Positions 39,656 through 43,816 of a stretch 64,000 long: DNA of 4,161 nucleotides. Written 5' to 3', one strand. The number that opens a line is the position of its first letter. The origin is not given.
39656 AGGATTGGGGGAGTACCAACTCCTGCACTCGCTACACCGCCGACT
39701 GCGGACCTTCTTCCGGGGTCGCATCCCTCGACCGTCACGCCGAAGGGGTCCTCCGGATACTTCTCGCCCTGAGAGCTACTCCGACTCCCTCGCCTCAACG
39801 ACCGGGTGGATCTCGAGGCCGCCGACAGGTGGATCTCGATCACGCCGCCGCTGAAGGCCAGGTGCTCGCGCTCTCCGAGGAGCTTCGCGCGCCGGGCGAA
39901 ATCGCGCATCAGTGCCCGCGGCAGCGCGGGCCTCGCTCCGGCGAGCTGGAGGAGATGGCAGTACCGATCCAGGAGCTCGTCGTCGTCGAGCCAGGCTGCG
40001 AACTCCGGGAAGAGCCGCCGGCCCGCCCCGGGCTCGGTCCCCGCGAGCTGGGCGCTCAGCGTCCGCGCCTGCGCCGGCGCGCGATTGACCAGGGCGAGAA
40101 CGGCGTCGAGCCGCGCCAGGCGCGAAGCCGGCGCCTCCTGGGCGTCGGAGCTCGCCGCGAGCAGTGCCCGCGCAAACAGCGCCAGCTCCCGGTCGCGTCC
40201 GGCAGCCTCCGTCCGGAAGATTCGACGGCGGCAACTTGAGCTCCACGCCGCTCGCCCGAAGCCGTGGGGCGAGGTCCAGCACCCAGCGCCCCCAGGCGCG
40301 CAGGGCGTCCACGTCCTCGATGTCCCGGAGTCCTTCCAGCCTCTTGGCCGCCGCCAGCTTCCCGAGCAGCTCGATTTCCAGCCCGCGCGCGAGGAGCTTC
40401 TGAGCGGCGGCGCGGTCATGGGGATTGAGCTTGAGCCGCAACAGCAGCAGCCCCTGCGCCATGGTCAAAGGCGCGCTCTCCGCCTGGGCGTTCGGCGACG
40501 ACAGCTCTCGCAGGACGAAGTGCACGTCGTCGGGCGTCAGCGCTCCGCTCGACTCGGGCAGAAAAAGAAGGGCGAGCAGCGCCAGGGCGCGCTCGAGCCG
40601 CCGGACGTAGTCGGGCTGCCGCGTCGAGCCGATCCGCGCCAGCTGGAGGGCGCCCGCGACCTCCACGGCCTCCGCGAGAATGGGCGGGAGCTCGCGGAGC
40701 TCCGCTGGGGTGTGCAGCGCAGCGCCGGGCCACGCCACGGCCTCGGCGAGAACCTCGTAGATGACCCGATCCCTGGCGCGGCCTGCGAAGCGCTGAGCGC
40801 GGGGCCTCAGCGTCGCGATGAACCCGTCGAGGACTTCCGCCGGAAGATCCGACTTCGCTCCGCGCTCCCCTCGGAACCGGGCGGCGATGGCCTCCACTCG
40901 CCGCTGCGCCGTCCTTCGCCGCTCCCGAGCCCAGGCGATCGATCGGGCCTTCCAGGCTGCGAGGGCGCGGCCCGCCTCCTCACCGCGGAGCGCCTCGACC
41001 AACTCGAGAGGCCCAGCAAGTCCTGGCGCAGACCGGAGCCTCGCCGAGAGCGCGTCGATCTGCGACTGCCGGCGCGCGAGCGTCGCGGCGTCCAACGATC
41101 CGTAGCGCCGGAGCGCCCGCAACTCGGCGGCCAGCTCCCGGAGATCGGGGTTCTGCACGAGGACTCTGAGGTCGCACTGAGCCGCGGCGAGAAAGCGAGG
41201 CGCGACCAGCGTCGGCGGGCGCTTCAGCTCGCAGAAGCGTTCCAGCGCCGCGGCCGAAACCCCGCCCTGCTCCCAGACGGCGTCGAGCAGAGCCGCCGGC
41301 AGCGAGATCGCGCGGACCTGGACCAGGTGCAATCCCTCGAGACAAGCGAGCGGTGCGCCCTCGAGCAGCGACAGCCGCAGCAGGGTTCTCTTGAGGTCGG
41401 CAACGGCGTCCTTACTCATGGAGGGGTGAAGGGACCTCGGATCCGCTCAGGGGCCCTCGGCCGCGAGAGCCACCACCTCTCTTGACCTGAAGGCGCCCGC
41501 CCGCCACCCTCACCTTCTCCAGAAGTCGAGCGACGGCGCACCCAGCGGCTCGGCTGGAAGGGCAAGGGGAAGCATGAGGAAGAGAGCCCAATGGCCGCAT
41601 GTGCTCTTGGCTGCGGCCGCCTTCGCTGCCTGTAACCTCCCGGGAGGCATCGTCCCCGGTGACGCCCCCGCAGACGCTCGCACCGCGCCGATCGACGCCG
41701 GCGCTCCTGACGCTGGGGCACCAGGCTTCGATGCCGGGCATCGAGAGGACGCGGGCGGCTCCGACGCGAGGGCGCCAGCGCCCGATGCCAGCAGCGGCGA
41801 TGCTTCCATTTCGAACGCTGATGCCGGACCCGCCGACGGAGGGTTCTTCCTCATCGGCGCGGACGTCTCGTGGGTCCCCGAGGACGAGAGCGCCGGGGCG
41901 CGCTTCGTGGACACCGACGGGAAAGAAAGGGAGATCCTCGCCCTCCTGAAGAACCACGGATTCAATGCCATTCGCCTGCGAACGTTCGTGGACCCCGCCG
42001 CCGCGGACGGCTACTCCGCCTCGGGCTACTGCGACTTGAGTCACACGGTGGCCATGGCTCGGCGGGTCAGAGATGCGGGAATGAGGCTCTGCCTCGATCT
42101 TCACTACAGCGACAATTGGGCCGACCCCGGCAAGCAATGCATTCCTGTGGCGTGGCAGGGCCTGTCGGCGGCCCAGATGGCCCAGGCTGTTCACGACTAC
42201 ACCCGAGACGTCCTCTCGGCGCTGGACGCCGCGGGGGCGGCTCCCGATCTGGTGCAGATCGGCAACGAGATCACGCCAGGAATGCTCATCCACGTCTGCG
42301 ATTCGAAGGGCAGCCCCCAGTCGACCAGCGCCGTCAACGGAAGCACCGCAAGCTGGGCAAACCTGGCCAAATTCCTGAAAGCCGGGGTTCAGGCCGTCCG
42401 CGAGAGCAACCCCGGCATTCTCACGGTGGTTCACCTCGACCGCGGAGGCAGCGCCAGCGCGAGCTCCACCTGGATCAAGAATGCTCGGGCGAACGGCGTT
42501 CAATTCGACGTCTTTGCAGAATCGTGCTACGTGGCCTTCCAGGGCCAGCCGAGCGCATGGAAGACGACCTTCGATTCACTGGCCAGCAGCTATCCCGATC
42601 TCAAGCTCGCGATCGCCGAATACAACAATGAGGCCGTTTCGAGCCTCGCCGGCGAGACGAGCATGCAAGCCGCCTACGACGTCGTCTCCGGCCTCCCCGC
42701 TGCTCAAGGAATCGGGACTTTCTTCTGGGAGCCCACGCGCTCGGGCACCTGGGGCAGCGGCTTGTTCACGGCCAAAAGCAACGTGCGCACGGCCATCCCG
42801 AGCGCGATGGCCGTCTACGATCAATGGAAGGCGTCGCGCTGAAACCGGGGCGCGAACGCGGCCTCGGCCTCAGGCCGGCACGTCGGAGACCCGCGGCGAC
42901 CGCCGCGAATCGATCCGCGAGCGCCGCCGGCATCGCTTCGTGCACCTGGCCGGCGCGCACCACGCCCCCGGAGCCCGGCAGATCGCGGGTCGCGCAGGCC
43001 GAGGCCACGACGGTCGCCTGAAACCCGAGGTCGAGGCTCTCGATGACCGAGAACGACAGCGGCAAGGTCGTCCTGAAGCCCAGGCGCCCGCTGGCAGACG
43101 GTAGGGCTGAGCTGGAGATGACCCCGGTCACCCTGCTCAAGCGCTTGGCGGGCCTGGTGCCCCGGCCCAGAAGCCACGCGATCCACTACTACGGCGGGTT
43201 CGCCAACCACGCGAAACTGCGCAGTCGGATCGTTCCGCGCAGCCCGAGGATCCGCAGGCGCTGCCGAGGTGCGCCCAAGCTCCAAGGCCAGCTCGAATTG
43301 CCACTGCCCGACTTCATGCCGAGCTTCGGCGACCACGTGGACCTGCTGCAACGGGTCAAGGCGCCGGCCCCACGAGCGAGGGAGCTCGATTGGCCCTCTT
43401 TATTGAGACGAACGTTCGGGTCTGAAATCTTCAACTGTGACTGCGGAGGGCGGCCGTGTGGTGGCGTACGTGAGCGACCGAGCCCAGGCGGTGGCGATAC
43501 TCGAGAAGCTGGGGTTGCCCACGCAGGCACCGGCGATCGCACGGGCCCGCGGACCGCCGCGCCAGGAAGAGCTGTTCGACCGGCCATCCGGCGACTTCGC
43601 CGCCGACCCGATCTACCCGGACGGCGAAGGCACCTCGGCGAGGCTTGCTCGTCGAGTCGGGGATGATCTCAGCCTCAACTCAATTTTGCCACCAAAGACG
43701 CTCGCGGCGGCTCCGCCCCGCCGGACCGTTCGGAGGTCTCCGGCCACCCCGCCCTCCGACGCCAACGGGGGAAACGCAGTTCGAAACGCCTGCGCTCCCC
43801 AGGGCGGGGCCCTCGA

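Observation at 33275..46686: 12.6-kb mosaic island bracketed by a near-perfect 390-bp direct repeat that splits an operon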

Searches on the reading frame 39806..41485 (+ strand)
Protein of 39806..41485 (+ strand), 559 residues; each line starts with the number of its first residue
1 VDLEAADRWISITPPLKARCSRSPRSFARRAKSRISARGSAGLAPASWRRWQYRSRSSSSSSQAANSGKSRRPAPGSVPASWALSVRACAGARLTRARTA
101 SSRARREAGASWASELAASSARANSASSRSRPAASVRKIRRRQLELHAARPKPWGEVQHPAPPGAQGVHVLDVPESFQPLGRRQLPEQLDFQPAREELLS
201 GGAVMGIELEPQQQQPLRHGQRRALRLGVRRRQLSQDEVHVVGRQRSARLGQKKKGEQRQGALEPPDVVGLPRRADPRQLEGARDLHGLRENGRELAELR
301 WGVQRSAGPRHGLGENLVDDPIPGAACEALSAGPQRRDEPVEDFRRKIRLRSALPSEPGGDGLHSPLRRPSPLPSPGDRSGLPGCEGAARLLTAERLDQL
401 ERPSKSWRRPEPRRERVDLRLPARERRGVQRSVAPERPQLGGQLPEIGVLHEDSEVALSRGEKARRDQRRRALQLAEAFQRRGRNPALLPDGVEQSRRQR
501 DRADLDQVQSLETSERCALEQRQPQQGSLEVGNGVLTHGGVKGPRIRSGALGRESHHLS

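Call 8: search_protein_families(library=pfam, proteins=[window:39806-41485:+], max_evalue=0.01)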
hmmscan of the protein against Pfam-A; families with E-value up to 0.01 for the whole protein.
window:39806-41485:+ (559 aa): 1 family
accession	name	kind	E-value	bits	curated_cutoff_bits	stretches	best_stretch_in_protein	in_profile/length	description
PF19758.4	DUF6245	-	0.0087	16.6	25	0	279-330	65-113/171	Family of unknown function (DUF6245)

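Call 16: search_protein_families(library=ncbifam, proteins=[window:39806-41485:+], max_evalue=0.01)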
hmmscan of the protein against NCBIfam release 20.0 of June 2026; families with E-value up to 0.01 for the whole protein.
window:39806-41485:+ (559 aa): 0 families

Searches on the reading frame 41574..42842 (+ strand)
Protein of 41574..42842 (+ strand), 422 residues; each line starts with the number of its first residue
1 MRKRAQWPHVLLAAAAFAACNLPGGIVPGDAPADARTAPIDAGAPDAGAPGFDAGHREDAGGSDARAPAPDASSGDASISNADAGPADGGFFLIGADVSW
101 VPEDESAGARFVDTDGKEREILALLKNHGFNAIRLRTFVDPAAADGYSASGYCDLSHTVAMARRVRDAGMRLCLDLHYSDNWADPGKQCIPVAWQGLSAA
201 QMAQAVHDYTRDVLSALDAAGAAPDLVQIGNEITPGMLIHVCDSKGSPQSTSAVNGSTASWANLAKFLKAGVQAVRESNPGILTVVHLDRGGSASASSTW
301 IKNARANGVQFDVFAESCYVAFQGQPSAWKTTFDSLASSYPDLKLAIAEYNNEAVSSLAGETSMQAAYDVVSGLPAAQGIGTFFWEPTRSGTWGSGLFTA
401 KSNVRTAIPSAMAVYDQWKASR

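Call 7: search_protein_families(library=pfam, proteins=[window:41574-42842:+], max_evalue=0.01)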
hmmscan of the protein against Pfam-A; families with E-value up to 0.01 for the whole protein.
window:41574-42842:+ (422 aa): 2 families
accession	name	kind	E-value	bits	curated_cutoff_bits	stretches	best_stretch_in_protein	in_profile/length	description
PF07745.19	Glyco_hydro_53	-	4e-74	250.1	24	1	95-388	3-304/340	Glycosyl hydrolase family 53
PF00150.24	Cellulase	-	0.00036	20.5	23.5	0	117-187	22-95/272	Cellulase (glycosyl hydrolase family 5)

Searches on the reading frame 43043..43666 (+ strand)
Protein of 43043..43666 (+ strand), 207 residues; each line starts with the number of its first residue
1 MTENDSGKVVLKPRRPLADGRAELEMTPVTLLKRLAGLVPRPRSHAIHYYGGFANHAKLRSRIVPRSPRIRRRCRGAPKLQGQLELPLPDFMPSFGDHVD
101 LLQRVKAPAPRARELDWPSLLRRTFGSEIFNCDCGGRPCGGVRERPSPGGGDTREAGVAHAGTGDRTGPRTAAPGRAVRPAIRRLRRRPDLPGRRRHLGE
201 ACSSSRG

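Call 8: search_protein_families(library=pfam, proteins=[window:43043-43666:+], max_evalue=0.01)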
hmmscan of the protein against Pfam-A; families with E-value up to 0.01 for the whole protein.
window:43043-43666:+ (207 aa): 1 family
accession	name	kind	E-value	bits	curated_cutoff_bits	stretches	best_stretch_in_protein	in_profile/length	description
PF04986.18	Y2_Tnp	-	0.0018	18.7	20.9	1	5-56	128-179/183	Putative transposase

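Call 16: search_protein_families(library=ncbifam, proteins=[window:43043-43666:+], max_evalue=0.01)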
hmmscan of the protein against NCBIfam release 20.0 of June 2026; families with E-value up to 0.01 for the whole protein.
window:43043-43666:+ (207 aa): 1 family
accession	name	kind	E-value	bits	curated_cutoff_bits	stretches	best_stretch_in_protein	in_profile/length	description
NF052416.1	ISCR_clade_Ia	exception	9.2e-10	37.6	925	1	6-136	353-466/509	ISCR element clade Ia family transposase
